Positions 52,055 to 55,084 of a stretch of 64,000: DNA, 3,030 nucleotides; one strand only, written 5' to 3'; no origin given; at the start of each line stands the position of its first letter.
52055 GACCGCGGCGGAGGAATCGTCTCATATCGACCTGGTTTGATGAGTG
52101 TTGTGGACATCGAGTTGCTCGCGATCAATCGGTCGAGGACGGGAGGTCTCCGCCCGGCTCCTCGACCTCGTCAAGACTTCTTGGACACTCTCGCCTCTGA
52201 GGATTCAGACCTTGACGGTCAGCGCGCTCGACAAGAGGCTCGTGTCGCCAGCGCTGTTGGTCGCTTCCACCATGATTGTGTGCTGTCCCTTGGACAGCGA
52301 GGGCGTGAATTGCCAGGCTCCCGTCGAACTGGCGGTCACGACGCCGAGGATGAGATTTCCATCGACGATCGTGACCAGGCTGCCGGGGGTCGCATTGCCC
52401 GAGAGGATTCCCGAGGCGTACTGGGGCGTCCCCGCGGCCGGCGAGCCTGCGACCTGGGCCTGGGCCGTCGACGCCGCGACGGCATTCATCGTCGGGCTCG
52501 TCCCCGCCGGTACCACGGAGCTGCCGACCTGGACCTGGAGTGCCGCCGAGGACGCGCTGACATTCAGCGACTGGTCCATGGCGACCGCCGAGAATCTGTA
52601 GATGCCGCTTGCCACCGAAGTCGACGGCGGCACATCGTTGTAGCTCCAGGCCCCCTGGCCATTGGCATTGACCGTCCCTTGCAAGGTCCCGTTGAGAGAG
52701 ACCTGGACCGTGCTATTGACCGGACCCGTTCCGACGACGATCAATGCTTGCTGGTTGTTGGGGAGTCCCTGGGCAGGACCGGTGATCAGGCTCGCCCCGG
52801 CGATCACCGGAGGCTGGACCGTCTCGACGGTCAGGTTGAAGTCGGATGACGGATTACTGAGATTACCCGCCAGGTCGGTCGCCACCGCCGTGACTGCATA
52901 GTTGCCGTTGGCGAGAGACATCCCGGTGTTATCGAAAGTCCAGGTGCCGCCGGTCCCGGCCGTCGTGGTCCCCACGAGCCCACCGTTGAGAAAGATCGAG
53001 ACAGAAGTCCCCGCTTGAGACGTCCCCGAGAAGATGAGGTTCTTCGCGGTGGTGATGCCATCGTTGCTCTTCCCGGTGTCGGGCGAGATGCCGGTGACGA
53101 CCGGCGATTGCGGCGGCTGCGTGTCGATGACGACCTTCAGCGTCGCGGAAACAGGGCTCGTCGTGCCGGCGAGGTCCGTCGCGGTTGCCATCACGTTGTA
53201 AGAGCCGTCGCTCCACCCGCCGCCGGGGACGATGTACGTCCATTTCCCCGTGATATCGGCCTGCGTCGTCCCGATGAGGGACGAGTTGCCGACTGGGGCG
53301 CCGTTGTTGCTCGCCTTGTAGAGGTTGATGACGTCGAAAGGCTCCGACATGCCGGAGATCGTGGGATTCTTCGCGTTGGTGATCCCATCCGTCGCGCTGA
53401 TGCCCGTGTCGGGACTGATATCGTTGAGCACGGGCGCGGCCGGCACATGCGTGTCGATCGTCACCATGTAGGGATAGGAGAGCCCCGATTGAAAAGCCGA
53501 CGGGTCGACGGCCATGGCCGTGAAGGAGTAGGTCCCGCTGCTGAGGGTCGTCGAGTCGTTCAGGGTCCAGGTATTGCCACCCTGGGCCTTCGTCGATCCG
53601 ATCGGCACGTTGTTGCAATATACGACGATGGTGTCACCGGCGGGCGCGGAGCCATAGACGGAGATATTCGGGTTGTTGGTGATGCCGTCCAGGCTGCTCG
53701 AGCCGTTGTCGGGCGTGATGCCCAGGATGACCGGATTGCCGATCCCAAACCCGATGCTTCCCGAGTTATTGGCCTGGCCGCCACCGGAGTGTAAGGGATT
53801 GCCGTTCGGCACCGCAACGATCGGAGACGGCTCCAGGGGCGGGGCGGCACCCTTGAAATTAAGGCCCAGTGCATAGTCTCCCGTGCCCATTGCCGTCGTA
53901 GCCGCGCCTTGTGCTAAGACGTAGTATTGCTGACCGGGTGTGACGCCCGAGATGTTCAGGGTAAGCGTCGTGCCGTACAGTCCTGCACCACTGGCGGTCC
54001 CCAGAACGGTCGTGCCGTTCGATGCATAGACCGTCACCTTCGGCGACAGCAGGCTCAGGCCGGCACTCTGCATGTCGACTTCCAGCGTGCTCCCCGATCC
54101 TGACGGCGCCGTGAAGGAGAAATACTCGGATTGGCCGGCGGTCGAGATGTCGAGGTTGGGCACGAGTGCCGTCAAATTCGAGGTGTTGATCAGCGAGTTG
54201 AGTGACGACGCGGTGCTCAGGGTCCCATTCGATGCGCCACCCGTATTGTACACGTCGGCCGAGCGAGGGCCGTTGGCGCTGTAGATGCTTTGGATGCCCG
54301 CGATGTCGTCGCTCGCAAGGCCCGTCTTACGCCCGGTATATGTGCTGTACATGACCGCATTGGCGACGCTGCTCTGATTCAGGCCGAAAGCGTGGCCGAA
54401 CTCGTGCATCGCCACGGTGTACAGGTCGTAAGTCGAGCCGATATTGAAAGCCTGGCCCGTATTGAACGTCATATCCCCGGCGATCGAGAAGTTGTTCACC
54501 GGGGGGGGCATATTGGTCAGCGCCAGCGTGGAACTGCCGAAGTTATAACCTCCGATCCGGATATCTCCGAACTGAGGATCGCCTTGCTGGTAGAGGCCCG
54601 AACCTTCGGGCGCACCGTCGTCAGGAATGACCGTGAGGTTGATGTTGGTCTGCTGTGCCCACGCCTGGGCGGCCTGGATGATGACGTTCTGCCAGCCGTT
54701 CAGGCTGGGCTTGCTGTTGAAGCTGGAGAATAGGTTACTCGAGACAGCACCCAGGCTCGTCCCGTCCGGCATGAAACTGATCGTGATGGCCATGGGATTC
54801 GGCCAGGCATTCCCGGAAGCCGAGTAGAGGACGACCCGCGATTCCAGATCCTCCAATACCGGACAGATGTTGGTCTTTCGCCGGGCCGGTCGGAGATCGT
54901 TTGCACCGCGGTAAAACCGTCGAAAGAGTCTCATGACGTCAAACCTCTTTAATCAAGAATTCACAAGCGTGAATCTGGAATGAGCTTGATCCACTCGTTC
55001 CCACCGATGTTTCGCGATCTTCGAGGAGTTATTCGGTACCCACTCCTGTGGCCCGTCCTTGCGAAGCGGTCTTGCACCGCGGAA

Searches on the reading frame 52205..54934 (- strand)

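Call 68: search_protein_families(library=pfam, proteins=[window:52205-54934:-], max_evalue=0.00001)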
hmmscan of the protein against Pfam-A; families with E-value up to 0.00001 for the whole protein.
window:52205-54934:- (909 aa): 2 families
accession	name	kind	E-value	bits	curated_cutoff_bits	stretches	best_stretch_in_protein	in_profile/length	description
PF19077.6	Big_13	-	7.4e-53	177.7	27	4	507-605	12-102/102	Bacterial Ig-like domain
PF00413.30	Peptidase_M10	-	2.3e-16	60.5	24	1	83-218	25-158/159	Matrixin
